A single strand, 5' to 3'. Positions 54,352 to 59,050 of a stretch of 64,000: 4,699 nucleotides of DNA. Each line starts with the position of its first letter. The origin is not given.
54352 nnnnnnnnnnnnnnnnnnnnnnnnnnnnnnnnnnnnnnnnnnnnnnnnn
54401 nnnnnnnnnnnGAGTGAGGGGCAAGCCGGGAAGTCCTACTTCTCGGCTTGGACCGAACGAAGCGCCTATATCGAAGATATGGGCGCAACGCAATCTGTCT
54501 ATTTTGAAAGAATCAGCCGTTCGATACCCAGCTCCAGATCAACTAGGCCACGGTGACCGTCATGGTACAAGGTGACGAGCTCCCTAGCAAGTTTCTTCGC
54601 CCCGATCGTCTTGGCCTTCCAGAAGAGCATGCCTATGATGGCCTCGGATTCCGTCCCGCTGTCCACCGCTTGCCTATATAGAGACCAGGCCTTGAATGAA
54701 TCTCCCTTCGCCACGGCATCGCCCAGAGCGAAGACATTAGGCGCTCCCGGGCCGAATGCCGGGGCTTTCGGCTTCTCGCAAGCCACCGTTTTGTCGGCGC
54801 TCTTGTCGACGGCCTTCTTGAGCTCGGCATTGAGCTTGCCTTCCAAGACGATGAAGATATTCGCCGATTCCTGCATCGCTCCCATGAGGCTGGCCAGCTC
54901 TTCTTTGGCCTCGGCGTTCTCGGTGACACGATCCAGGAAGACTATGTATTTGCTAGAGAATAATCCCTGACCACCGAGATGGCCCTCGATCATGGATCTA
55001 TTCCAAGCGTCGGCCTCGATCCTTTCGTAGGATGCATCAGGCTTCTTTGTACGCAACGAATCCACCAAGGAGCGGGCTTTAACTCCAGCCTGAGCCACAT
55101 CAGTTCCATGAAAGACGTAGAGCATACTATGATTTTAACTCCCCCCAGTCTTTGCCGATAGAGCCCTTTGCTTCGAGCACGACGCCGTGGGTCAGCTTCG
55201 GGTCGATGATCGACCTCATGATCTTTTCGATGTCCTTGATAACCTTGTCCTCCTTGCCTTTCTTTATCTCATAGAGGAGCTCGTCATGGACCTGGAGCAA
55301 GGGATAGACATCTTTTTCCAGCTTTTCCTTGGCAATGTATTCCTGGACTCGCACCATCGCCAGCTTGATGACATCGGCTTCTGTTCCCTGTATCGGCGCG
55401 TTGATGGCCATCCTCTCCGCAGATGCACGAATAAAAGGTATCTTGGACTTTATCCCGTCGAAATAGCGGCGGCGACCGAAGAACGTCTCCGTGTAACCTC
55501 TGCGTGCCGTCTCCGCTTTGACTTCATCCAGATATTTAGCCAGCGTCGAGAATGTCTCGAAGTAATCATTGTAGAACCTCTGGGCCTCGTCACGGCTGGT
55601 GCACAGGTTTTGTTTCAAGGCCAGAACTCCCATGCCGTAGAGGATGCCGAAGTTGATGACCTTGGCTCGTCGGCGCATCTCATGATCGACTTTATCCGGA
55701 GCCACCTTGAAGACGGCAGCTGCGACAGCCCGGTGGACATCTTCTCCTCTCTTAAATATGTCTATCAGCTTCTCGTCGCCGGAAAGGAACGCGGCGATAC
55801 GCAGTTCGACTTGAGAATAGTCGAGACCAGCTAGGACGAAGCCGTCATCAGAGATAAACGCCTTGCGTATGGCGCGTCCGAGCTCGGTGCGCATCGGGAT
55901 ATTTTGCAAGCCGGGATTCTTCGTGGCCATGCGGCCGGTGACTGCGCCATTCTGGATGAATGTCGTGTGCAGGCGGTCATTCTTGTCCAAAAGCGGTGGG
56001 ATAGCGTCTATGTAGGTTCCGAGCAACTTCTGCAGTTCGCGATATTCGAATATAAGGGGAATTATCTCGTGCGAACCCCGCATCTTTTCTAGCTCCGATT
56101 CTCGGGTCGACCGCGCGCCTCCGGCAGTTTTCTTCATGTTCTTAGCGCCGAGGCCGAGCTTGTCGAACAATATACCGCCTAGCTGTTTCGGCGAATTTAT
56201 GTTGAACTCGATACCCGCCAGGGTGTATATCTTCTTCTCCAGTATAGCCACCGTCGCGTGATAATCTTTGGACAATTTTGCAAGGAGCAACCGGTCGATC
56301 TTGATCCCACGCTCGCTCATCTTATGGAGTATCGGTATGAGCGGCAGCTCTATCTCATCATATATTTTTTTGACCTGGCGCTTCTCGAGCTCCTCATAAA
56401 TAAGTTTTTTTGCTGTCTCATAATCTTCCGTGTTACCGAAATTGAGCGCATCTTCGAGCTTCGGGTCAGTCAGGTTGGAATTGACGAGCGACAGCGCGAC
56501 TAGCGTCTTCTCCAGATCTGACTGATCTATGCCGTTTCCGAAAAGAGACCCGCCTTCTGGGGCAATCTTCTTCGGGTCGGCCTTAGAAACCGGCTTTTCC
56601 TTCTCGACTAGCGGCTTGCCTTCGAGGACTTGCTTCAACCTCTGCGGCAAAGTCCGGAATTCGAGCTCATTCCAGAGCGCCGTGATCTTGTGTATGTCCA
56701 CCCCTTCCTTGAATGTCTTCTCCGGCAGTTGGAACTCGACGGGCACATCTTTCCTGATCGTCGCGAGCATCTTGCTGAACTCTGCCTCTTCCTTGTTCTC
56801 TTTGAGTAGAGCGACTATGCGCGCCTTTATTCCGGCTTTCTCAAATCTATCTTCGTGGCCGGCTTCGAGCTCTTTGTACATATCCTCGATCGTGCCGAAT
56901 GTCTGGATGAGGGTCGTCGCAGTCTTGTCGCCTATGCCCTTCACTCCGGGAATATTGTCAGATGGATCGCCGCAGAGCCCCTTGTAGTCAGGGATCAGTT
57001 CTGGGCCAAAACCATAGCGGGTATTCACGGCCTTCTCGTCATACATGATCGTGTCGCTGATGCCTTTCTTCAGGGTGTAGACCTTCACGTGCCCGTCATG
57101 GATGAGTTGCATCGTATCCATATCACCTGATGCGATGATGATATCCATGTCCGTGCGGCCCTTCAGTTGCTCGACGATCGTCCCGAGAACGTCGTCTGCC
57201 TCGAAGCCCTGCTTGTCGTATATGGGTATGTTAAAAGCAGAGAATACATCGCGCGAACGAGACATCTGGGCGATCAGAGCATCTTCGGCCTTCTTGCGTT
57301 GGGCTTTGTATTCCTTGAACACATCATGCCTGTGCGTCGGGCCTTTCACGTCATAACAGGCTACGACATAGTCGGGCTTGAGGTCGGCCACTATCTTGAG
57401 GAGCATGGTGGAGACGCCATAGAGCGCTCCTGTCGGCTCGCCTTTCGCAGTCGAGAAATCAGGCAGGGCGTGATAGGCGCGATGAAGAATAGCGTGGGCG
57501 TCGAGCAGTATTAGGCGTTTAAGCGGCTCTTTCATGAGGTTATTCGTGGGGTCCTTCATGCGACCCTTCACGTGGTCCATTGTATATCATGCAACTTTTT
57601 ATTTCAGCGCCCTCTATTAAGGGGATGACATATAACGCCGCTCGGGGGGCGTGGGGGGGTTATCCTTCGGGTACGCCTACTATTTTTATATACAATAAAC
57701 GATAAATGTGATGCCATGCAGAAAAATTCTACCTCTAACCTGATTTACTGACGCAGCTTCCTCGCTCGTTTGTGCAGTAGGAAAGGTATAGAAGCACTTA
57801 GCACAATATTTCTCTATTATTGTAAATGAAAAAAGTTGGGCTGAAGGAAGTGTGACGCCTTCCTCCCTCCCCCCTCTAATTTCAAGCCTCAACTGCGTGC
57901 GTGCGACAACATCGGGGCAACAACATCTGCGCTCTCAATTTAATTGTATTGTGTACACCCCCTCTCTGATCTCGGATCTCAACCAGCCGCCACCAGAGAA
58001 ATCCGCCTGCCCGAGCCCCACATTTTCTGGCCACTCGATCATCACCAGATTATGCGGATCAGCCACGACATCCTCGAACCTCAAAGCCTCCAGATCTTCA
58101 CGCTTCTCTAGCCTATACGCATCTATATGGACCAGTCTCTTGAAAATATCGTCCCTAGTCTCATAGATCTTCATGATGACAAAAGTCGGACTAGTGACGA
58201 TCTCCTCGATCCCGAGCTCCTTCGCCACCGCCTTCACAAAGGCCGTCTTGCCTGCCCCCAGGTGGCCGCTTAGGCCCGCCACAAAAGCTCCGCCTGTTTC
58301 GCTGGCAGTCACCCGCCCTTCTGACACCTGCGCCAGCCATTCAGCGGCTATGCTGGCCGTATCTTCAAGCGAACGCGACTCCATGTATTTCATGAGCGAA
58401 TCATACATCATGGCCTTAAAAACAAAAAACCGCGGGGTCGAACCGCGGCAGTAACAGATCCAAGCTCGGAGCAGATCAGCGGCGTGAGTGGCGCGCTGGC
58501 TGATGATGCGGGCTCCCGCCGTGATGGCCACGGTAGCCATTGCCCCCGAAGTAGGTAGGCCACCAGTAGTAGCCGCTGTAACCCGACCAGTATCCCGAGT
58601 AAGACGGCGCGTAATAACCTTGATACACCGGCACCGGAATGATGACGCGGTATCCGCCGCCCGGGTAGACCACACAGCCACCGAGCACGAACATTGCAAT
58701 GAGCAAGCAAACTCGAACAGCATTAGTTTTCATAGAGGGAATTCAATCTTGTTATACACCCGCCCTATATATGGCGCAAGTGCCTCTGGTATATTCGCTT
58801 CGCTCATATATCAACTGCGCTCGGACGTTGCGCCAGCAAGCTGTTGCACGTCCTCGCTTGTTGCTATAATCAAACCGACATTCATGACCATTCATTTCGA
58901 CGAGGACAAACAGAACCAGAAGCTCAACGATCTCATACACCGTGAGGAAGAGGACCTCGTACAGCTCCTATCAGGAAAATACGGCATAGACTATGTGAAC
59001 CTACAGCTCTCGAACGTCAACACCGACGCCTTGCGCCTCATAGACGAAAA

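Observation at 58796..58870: Duplicated ~75-bp promoter/operator module with extended -10 drives pilB and a membrane-protein gene next to a LuxR-type regulator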

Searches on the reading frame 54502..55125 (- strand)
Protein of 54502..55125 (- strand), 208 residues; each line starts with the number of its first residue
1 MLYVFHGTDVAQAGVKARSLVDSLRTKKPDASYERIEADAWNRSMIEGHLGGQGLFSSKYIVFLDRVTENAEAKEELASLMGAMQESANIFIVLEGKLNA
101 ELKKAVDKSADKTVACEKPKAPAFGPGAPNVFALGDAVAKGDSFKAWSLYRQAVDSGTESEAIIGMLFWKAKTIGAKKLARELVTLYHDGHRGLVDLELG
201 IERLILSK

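Call 79: find_homologous_proteins(query=window:54502-55125:-, max_evalue=1e-20)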
Query window:54502-55125:- (208 aa): 456 proteins with E <= 1e-20 among 967 candidates; the best 120 are listed.
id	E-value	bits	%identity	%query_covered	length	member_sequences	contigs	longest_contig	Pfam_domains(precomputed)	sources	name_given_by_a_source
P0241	1.4e-99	350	100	79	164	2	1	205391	-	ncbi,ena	-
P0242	3.6e-96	339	75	99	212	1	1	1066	-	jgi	jgi:DNA polymerase III delta subunit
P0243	2.0e-95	336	74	99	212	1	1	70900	-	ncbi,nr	ncbi:MAG: hypothetical protein NT077_04165 [Candidatus Taylorbacteria bacterium]|nr:hypothetical pro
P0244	4.2e-95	335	76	99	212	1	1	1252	-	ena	-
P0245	7.1e-95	334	75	100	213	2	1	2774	-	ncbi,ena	-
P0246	2.5e-93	329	74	99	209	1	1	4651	-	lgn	-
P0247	2.7e-93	329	74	100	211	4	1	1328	-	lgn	-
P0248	2.3e-91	323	72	99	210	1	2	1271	-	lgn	-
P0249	2.0e-89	317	71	100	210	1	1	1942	-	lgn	-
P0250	4.4e-89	316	70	100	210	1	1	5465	-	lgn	-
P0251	1.5e-88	314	71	100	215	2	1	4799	-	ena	-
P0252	3.6e-88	313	72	100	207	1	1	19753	-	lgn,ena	-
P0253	1.3e-87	311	71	100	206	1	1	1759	-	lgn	-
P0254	2.8e-87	310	71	99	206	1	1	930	-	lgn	-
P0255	2.1e-86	307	69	100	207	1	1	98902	-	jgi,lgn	jgi:DNA polymerase III delta subunit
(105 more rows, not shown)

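Call 80: find_encoding_contigs(protein=P0243, flank=1500, max_places=1)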
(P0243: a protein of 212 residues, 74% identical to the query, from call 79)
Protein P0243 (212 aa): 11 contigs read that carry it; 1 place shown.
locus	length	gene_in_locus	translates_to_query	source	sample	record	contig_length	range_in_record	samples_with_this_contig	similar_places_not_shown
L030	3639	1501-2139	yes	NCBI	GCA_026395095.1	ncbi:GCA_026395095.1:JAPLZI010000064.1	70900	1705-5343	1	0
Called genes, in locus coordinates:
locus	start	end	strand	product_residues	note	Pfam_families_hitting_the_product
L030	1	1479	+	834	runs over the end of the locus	PF02739:5_3_exonuc_N, PF01367:5_3_exonuc, PF00476:DNA_pol_A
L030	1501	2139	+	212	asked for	-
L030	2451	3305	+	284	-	-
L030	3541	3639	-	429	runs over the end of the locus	PF02195:ParB_N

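Call 81: find_encoding_contigs(protein=P0246, flank=1500, max_places=1)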
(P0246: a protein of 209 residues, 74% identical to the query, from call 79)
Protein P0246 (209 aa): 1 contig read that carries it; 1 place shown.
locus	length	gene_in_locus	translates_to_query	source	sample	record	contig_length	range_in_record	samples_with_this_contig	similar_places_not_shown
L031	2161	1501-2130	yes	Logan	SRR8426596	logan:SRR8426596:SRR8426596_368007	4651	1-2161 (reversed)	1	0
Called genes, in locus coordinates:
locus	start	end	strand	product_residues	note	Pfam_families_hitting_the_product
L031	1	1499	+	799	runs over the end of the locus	PF02739:5_3_exonuc_N, PF01367:5_3_exonuc, PF00476:DNA_pol_A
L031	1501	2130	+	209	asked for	-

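Call 82: find_encoding_contigs(protein=P0252, flank=1500, max_places=1)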
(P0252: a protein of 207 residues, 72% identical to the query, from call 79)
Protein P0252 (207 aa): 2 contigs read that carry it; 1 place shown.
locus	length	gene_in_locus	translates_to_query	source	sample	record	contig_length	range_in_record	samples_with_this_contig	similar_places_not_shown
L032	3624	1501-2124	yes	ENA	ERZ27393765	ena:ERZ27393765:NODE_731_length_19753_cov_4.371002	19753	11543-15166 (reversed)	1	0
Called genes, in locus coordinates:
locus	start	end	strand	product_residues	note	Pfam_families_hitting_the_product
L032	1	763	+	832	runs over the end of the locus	PF02739:5_3_exonuc_N, PF01367:5_3_exonuc, PF00476:DNA_pol_A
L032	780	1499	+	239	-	PF01135:PCMT (weak), PF13489:Methyltransf_23, PF13847:Methyltransf_31, PF08242:Methyltransf_12 (weak), PF13649:Methyltransf_25 (weak)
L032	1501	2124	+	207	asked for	-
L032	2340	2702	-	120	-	-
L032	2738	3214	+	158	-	PF00588:SpoU_methylase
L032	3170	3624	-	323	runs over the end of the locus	PF01149:Fapy_DNA_glyco, PF06831:H2TH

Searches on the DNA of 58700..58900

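Call 36: search_rna_families(source=window, start=58700, end=58900, threshold=evalue, max_evalue=10)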
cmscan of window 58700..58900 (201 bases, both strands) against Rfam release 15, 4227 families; matches with E-value up to 10: 1.
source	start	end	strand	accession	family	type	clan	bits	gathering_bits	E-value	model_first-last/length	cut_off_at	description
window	58829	58848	-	RF01727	SAM-SAH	Cis-reg; riboswitch;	-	10.1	40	6.4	8-27/49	no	SAM/SAH riboswitch aptamer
